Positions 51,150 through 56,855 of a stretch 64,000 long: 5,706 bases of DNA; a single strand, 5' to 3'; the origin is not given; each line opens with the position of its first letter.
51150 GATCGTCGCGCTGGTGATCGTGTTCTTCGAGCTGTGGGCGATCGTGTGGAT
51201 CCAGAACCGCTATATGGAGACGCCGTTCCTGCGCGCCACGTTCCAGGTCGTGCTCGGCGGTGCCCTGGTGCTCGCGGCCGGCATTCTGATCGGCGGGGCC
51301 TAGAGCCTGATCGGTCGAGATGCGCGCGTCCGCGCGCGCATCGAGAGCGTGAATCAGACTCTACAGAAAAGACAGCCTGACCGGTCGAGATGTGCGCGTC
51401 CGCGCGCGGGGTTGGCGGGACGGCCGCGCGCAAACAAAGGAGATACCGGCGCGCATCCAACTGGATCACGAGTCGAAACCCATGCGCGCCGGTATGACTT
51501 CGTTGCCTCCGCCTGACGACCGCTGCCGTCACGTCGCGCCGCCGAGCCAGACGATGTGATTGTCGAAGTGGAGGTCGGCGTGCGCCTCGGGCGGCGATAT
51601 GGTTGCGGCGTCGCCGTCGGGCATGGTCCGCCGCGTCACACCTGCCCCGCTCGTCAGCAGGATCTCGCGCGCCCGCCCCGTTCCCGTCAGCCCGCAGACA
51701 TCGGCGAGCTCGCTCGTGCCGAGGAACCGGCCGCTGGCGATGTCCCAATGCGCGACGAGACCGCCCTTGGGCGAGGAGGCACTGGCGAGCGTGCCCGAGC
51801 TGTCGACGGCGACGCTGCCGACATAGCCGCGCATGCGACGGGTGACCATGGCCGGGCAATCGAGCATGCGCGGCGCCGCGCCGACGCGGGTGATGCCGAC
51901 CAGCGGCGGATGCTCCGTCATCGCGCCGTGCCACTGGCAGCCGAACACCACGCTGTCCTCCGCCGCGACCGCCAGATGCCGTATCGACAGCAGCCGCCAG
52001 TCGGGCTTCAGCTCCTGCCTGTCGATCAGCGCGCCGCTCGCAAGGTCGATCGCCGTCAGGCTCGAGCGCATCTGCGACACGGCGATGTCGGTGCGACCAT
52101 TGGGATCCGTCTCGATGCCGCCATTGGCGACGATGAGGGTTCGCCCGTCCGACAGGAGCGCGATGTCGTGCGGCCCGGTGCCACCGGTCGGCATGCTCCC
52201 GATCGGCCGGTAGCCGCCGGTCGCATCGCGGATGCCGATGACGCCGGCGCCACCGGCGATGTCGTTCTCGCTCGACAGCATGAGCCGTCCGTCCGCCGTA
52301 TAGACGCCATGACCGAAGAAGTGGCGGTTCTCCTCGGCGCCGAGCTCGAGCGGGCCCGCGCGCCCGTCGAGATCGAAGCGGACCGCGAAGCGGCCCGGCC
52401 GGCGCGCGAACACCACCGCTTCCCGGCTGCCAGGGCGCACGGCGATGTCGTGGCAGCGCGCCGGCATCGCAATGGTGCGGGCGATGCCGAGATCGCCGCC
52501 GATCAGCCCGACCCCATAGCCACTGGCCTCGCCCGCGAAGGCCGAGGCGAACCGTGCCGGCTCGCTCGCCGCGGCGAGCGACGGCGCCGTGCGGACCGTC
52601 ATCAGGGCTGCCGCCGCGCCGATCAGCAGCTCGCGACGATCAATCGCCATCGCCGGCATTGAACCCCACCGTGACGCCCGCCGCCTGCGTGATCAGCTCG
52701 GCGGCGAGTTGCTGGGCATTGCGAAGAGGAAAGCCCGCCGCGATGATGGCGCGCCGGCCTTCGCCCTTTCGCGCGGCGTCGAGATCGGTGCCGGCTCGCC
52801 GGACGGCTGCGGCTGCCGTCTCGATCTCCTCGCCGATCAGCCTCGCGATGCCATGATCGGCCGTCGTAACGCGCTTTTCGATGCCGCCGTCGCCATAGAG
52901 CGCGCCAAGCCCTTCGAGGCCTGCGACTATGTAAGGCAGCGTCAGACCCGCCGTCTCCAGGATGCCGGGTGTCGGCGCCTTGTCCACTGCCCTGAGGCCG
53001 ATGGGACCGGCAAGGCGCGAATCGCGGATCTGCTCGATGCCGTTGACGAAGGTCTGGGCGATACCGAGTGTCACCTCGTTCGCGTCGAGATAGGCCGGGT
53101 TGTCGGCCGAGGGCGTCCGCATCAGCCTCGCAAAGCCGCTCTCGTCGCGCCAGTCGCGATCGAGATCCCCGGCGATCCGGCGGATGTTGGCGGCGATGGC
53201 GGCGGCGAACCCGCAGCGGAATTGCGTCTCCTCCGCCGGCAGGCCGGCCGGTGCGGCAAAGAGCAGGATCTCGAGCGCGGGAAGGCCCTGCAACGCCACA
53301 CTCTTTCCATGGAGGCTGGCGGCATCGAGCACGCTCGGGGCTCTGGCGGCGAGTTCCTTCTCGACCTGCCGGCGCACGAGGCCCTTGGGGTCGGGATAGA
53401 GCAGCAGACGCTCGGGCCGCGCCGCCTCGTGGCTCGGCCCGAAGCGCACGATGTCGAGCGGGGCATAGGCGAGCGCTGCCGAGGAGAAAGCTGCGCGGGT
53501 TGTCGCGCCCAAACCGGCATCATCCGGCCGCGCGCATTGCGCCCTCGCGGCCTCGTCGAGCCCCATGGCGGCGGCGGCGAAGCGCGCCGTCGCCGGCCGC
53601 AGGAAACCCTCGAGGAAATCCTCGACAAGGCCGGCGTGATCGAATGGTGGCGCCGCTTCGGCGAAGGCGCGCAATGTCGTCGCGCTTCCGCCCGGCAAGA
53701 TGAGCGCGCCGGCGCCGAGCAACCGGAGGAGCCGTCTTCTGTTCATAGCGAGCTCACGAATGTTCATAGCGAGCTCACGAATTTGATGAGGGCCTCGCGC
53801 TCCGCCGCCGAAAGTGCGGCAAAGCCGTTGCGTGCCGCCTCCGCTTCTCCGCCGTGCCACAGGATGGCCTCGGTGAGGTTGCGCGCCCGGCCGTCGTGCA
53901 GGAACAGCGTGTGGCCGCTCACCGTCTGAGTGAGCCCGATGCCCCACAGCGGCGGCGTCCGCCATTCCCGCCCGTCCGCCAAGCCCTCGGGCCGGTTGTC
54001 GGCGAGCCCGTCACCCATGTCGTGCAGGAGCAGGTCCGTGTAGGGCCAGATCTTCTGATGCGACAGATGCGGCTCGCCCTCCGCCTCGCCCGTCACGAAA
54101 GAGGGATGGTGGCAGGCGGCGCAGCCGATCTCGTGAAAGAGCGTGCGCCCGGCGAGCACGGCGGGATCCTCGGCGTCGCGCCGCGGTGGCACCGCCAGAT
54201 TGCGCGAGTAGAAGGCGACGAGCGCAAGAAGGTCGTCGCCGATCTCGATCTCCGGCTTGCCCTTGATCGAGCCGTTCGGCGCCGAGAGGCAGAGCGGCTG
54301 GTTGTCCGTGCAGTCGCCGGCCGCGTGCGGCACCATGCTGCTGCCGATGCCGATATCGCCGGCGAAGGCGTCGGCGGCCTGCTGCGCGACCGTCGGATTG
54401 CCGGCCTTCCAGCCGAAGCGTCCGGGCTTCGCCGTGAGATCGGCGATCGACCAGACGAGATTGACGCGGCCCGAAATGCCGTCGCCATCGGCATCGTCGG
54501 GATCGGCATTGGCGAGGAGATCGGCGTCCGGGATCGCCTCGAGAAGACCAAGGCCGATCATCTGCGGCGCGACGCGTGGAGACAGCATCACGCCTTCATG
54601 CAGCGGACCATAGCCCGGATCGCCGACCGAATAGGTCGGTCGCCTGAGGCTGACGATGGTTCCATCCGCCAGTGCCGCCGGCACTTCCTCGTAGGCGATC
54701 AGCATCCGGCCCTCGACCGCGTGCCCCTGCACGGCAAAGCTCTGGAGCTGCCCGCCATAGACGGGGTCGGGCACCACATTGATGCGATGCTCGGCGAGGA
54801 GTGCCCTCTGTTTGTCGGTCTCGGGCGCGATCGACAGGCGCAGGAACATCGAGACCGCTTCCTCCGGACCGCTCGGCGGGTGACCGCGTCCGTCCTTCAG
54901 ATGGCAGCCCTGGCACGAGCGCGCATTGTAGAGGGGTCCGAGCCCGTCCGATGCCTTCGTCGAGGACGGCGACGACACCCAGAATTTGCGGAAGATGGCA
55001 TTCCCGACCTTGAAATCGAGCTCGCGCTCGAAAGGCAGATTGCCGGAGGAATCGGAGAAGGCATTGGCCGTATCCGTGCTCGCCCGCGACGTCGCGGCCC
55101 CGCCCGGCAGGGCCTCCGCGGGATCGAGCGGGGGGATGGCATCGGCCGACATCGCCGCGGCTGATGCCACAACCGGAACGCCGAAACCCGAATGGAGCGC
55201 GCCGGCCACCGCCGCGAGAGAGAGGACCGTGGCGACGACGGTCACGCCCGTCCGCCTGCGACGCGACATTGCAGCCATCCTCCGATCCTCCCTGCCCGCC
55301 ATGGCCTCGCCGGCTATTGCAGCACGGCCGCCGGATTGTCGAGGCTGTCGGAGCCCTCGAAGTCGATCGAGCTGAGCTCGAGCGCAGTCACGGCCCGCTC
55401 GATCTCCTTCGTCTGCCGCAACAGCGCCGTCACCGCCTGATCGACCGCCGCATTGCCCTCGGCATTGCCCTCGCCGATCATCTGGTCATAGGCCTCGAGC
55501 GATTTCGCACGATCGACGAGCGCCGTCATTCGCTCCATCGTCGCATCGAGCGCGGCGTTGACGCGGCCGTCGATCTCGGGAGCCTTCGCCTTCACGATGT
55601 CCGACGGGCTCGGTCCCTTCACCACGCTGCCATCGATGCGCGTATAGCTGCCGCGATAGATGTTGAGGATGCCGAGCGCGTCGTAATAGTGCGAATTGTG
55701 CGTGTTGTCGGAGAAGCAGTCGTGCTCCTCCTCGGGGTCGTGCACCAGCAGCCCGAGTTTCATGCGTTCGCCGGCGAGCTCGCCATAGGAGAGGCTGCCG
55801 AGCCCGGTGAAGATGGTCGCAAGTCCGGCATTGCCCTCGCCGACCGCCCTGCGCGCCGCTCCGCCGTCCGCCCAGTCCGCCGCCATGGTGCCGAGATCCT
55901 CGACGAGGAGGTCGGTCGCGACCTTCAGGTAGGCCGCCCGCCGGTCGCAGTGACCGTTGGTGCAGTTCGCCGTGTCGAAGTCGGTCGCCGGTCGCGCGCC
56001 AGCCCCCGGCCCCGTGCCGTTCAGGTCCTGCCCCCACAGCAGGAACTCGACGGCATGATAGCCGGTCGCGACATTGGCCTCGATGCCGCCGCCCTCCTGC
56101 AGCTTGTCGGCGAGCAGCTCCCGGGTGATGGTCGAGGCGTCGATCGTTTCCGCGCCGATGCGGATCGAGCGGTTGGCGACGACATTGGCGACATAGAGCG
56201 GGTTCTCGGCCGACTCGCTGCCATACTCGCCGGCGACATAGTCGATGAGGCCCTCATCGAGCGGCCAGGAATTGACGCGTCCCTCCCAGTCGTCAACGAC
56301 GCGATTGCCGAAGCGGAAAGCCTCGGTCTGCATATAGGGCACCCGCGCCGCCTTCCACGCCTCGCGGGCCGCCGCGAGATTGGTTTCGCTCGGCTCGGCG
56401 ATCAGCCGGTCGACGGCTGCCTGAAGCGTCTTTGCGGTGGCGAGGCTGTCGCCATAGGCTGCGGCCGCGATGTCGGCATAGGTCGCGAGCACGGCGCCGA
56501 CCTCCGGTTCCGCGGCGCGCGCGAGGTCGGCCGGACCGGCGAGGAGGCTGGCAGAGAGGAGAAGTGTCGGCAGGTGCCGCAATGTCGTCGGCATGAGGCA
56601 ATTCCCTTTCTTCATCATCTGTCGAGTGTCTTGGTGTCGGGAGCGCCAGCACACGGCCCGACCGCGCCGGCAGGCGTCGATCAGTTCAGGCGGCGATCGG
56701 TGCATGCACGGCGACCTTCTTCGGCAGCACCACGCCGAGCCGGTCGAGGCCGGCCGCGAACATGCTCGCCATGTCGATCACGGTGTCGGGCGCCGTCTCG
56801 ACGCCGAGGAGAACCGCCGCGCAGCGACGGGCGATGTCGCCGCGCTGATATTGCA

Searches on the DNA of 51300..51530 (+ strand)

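Call 21: search_rna_families(source=window, start=51380, end=51510, threshold=evalue, max_evalue=10, show_alignments=4)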
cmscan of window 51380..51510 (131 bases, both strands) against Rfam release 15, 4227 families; matches with E-value up to 10: 3.
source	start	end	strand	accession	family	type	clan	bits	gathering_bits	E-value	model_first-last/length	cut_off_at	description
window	51443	51495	-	RF03294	mir-H3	Gene; miRNA;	-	14.8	70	7.3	1-81/81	no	mir-H3 microRNA precursor family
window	51426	51442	+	RF03128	L31-Coriobacteria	Cis-reg; leader;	CL00118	12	33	9.2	1-33/33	no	L31-Coriobacteria ribosomal protein leader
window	51439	51499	-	RF01695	C4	Gene; antisense;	CL00128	11.8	45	8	1-87/87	no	C4 antisense RNA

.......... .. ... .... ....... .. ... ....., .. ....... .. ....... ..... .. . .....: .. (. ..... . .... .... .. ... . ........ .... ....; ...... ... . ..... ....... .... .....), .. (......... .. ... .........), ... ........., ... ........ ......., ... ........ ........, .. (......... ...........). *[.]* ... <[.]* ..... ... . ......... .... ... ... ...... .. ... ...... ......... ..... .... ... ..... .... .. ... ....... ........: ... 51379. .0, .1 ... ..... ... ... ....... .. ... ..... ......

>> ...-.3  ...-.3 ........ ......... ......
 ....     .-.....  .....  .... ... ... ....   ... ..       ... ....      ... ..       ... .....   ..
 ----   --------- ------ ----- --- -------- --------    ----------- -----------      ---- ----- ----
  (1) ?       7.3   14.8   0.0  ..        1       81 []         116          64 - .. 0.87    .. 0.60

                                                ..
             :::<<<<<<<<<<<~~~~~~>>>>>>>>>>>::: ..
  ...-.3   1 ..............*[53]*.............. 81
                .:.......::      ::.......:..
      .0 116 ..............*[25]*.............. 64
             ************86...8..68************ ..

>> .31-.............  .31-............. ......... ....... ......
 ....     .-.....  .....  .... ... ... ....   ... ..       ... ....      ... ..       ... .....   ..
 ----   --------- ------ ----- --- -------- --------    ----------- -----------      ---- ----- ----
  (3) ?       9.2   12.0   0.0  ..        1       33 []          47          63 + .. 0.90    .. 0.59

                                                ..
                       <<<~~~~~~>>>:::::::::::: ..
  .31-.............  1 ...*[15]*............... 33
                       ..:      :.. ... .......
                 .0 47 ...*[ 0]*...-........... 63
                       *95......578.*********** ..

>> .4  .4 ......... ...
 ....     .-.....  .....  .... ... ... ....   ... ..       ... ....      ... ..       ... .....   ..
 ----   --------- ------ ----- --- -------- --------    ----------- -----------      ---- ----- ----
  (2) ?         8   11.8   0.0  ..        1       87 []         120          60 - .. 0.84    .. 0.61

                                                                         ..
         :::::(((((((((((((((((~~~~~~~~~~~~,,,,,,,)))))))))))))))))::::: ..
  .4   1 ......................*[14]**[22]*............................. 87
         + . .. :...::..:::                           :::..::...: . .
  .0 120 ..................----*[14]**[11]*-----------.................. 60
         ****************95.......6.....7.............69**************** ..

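Call 53: search_dna_similar(query=window:51300-51530:+, collection=plasmids, mode=distant, max_evalue=0.01, max_rows=20)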
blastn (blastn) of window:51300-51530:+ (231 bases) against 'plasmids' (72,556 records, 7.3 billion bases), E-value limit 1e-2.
Records with a match: 1; places in all: 1; records where one place covers at least 80% of the query: 0.
Best place of each record, by identity: 95-99% 1.
By first word of the organism name: Caballeronia 1.
By predicted mobility (MOB-suite, as given by PLSDB): mobilizable 1.
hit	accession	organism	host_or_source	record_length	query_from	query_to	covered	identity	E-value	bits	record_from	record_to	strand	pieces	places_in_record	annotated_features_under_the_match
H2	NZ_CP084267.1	Caballeronia sp. Lep1P3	Leptoglossus zonatus,Cell culture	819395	23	52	13%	96.7%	1e-3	51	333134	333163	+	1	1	TetR/AcrR family transcriptional regulator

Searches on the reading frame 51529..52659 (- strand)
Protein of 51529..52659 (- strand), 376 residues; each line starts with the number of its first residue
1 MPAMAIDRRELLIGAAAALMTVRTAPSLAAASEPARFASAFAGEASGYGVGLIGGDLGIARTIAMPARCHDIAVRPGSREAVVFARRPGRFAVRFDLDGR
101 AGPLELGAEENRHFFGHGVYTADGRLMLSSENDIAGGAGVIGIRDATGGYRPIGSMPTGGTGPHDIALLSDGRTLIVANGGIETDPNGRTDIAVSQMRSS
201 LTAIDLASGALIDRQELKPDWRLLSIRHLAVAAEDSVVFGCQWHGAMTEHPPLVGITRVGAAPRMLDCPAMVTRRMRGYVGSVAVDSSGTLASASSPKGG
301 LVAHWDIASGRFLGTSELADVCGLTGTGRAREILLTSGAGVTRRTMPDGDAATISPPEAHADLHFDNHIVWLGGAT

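Call 16: search_protein_families(library=pfam, proteins=[window:51529-52659:-], max_evalue=0.01)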
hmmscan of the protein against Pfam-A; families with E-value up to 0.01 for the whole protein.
window:51529-52659:- (376 aa): 1 family
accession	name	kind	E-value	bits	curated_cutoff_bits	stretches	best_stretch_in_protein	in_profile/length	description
PF07433.17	DUF1513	-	1e-97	327.3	27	1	64-370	2-302/304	Protein of unknown function (DUF1513)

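Call 41: find_encoding_contigs(protein=window:51529-52659:-, flank=3000, max_places=10)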
Protein window:51529-52659:- (376 aa): no gene with exactly this product is on record in the collection.

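Call 43: find_homologous_proteins(query=window:51529-52659:-, max_evalue=1e-60)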
Query window:51529-52659:- (376 aa): 447 proteins with E <= 1e-60 among 8000 candidates; the best 120 are listed.
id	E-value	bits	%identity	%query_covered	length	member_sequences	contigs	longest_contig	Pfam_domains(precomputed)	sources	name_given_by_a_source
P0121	4.9e-241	817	100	99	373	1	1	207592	PF07433.18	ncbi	ncbi:MAG: DUF1513 domain-containing protein [Hyphomicrobiaceae bacterium]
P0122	1.2e-131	457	57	99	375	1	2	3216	PF07433.18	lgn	-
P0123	1.6e-117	411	53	99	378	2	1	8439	PF07433.18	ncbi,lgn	-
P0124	3.0e-115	403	57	84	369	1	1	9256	PF07433.18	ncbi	ncbi:MAG: DUF1513 domain-containing protein [Hyphomicrobium sp.]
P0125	2.3e-114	400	50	98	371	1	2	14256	PF07433.18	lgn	-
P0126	1.1e-113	398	54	95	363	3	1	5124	PF07433.18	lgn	-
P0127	2.5e-113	397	53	98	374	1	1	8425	PF07433.18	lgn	-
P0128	3.1e-113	397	54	98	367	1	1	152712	PF07433.18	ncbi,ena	-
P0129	5.7e-113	396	52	98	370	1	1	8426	PF07433.18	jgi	jgi:hypothetical protein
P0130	2.2e-112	394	53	98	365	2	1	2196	PF07433.18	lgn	-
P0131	2.7e-111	390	50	98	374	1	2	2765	PF07433.18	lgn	-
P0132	4.5e-111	389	51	99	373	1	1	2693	PF07433.18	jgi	jgi:hypothetical protein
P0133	2.4e-104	367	56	80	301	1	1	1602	PF07433.18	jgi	jgi:hypothetical protein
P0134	1.4e-103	365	48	99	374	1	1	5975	PF07433.18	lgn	-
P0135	4.1e-100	353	49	99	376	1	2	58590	PF07433.18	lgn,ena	-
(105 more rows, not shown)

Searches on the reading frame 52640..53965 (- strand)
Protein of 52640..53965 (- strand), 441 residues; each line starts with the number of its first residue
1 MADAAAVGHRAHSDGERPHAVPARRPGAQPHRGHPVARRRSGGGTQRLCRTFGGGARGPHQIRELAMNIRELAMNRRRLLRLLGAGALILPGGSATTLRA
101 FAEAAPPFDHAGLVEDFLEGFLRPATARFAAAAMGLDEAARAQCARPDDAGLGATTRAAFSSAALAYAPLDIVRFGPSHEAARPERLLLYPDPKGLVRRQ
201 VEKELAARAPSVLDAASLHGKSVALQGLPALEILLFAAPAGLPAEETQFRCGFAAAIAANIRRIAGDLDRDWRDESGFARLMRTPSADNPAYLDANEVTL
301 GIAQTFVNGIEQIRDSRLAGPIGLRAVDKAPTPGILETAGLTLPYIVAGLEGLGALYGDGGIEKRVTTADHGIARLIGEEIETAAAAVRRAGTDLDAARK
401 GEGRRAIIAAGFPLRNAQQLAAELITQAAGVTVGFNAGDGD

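Call 67: search_protein_families(library=pfam, proteins=[window:52640-53965:-], max_evalue=0.001)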
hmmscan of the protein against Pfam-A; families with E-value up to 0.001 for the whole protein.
window:52640-53965:- (441 aa): 1 family
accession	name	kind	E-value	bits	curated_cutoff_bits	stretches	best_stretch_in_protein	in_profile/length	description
PF09375.15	Peptidase_M75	-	2.7e-27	96.5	23.5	1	127-410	6-276/288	Imelysin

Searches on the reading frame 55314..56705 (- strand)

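Call 57: search_protein_families(library=pfam, proteins=[window:55314-56705:-], max_evalue=0.001)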
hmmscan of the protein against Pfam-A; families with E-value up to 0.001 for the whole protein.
window:55314-56705:- (463 aa): 1 family
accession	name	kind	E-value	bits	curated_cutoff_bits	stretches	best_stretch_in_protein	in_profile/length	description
PF09375.15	Peptidase_M75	-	1.3e-81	274.7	23.5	1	80-433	1-286/288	Imelysin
